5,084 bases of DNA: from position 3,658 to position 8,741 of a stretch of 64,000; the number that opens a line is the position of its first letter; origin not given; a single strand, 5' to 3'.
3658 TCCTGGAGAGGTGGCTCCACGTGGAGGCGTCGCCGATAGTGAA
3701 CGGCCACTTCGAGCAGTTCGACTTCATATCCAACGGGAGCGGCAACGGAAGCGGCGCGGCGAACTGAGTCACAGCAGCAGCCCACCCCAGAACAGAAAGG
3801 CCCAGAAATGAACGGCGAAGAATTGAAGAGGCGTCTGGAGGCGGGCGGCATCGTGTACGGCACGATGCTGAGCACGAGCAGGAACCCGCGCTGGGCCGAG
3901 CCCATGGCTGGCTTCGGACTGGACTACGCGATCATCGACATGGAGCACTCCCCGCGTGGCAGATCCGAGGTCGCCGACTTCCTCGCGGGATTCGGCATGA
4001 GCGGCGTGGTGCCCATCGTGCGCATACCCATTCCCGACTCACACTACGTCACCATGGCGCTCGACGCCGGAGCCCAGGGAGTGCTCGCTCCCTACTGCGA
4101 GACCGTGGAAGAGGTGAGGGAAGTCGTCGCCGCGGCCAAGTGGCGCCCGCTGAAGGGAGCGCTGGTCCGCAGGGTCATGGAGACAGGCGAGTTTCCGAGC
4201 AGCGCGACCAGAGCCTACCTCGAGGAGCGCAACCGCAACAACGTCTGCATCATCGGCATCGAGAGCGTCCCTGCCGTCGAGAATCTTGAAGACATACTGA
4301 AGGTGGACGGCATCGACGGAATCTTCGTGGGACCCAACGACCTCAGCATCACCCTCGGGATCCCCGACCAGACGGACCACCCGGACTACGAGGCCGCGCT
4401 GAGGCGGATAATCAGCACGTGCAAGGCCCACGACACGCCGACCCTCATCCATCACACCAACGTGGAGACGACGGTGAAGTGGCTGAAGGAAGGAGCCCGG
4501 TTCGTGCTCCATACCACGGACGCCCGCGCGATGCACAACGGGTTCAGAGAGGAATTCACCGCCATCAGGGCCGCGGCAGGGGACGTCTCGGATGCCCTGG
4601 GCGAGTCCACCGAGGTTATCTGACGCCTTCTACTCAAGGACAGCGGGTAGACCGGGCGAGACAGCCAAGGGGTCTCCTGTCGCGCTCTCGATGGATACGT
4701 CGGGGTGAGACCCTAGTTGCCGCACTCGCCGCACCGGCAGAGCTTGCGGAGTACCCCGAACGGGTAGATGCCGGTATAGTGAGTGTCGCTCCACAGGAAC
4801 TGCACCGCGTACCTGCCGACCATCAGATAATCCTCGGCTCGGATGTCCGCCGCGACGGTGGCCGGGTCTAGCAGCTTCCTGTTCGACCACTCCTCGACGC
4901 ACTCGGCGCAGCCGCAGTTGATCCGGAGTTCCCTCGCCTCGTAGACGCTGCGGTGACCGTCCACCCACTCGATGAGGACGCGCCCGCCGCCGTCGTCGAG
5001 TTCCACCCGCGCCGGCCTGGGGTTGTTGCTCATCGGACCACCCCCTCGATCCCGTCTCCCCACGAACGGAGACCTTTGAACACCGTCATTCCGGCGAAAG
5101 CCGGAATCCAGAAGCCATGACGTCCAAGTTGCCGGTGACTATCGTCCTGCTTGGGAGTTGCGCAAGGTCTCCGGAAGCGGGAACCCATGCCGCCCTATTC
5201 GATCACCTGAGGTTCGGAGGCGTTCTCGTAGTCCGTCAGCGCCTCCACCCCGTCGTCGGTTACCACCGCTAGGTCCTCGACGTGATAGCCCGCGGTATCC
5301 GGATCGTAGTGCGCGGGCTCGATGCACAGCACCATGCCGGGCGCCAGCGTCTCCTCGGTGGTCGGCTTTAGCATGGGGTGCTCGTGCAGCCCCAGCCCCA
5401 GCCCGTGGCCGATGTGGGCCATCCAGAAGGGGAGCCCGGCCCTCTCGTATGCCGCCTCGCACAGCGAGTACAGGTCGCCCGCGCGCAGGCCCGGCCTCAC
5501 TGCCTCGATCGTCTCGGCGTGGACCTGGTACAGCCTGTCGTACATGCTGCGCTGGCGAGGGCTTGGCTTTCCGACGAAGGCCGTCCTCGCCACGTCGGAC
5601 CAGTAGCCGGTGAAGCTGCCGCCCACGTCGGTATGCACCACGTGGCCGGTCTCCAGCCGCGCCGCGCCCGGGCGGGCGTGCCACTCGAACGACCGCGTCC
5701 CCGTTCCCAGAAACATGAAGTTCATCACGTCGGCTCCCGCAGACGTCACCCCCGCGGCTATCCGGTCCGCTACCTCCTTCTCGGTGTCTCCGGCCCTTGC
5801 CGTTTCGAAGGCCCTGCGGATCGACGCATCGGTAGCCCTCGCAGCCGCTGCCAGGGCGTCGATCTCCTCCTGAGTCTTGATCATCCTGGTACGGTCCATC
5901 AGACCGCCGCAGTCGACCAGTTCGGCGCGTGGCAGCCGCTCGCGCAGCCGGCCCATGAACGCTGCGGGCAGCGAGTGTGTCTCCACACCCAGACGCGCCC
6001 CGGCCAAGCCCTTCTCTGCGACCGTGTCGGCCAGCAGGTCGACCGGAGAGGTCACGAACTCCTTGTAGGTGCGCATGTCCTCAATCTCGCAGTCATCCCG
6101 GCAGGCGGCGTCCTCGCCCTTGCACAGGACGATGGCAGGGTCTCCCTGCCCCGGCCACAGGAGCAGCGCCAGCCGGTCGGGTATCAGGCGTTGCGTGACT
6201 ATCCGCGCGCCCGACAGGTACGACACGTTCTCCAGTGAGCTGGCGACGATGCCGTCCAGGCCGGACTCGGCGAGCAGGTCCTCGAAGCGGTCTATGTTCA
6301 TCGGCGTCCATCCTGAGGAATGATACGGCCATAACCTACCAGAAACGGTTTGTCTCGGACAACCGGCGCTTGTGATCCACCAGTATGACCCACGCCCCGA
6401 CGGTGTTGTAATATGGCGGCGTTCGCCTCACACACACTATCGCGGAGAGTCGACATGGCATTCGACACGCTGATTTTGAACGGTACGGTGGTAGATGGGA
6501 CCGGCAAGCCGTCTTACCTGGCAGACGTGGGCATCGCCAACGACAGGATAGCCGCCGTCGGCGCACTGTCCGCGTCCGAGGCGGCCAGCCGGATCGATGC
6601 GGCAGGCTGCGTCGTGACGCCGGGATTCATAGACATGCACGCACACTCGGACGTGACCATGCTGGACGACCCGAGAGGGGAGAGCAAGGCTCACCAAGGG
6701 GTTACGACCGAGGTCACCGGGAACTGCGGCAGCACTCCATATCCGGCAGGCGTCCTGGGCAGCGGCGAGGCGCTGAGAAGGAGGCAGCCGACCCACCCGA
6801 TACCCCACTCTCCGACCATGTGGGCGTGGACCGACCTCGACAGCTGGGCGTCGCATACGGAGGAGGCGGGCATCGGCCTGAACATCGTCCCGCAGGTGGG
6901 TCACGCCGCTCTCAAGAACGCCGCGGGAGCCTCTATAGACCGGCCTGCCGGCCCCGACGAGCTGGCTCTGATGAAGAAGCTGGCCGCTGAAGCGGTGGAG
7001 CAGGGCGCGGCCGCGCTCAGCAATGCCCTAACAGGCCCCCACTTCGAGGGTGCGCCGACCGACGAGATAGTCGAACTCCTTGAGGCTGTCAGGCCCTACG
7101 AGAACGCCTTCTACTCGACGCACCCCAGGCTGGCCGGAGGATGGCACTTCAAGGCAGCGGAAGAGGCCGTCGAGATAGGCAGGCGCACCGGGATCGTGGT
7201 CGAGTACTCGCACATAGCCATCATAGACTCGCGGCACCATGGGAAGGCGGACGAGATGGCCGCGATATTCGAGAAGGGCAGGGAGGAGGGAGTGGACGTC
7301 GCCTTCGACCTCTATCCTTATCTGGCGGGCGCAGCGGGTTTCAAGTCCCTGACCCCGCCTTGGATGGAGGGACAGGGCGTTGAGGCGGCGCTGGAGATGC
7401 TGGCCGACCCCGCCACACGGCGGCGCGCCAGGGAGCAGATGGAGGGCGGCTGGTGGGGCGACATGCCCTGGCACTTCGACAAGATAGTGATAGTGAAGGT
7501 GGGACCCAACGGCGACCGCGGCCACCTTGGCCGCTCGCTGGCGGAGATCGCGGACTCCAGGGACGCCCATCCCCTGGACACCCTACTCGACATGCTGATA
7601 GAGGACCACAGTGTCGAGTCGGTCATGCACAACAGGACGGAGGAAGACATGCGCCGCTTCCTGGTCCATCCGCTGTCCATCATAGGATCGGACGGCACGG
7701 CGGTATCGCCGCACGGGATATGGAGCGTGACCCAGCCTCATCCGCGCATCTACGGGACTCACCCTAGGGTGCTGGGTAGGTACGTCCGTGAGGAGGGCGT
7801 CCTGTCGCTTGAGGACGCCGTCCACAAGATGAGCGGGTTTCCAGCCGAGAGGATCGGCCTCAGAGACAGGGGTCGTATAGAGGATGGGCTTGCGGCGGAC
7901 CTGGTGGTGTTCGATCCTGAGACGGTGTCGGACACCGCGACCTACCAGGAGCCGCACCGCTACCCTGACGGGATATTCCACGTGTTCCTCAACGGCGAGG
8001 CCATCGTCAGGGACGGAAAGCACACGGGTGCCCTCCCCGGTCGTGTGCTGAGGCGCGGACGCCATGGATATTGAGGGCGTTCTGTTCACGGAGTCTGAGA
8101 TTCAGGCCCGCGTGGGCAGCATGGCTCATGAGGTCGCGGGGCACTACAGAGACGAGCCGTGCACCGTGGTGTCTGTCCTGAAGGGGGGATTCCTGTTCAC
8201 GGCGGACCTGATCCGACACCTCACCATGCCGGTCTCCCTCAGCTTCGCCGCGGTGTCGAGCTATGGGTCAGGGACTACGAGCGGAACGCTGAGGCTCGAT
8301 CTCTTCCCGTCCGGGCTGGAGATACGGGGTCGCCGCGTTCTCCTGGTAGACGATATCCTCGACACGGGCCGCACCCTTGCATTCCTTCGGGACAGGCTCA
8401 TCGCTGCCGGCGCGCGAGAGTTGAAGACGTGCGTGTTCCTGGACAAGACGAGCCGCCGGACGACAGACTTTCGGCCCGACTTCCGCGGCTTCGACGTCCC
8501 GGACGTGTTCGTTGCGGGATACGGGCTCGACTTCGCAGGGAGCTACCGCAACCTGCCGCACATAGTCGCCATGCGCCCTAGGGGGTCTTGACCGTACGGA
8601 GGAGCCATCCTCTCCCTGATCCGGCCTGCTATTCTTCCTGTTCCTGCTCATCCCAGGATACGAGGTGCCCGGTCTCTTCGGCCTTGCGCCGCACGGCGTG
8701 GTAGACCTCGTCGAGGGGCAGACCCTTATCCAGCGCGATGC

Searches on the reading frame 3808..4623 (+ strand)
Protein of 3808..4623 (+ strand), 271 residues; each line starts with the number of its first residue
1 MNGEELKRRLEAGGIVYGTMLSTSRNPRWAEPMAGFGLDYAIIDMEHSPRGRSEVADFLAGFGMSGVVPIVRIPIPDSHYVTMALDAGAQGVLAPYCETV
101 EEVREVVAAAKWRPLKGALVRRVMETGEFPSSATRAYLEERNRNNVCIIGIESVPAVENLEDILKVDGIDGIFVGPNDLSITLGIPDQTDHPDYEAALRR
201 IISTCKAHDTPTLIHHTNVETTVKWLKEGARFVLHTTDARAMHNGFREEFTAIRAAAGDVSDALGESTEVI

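Call 48: search_protein_families(library=pfam, proteins=[window:3808-4623:+], max_evalue=0.00001)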
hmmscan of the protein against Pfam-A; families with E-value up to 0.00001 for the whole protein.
window:3808-4623:+ (271 aa): 1 family
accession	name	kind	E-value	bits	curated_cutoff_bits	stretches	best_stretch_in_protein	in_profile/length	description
PF03328.21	HpcH_HpaI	-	2.9e-31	108.9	25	1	22-238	6-214/221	HpcH/HpaI aldolase/citrate lyase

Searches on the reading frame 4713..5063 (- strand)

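Call 48: search_protein_families(library=pfam, proteins=[window:4713-5063:-], max_evalue=0.00001)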
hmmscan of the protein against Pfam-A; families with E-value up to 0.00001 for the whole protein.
window:4713-5063:- (116 aa): 1 family
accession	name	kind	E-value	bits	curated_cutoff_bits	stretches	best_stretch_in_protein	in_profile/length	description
PF06155.17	GBBH-like_N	-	6.1e-21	75.4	22.8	1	22-106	3-85/85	Gamma-butyrobetaine hydroxylase-like, N-terminal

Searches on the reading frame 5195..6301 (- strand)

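Call 48: search_protein_families(library=pfam, proteins=[window:5195-6301:-], max_evalue=0.00001)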
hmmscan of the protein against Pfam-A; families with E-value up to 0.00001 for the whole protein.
window:5195-6301:- (368 aa): 2 families
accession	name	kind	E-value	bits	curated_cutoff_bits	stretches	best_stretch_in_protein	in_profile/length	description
PF00557.29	Peptidase_M24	-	1.5e-45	156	23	1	150-349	3-208/208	Metallopeptidase family M24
PF01321.24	Creatinase_N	-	1.8e-18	67.7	22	1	3-141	2-128/128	Creatinase/Prolidase N-terminal domain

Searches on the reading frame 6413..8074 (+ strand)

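Call 48: search_protein_families(library=pfam, proteins=[window:6413-8074:+], max_evalue=0.00001)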
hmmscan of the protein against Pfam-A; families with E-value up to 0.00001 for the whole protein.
window:6413-8074:+ (553 aa): 2 families
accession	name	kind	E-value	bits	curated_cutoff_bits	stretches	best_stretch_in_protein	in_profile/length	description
PF07969.17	Amidohydro_3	-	4.7e-27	96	29.7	2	61-226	3-161/472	Amidohydrolase family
PF01979.26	Amidohydro_1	-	7.6e-09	35.7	25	0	455-505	275-322/345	Amidohydrolase family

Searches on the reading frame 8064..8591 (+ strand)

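Call 48: search_protein_families(library=pfam, proteins=[window:8064-8591:+], max_evalue=0.00001)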
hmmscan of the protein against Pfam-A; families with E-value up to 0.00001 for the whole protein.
window:8064-8591:+ (175 aa): 1 family
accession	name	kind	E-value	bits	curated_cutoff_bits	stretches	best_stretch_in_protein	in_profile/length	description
PF00156.33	Pribosyltran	-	1.1e-25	90.2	26.3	1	12-157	4-157/158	Phosphoribosyl transferase domain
